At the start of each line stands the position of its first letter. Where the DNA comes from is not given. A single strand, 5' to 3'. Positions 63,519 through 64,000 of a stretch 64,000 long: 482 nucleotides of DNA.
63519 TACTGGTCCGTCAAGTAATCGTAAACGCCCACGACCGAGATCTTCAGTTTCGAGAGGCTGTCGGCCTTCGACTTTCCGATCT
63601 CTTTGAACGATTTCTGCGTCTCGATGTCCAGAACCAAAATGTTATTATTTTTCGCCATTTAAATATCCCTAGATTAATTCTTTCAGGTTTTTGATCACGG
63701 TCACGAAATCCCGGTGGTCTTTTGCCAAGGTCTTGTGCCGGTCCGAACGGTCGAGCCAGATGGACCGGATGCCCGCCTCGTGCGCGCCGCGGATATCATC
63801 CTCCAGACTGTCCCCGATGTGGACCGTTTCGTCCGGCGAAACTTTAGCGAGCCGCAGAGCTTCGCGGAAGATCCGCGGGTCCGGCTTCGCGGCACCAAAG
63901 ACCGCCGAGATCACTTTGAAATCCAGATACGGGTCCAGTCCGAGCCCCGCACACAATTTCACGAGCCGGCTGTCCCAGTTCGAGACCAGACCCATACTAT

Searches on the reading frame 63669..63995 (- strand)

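Call 26: search_protein_families(library=pfam, proteins=[window:63669-63995:-], max_evalue=0.001)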
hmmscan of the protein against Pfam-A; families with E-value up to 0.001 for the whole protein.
window:63669-63995:- (108 aa): 3 families
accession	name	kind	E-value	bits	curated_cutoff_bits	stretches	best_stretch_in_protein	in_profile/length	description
PF00702.32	Hydrolase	-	5.3e-14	53.5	26.4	1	3-75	119-191/191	haloacid dehalogenase-like hydrolase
PF13242.12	Hydrolase_like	-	8.4e-14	51.7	22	1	36-107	3-75/75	HAD-hyrolase-like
PF13419.12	HAD_2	-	7.3e-12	46.2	23.8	1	4-80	101-177/178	Haloacid dehalogenase-like hydrolase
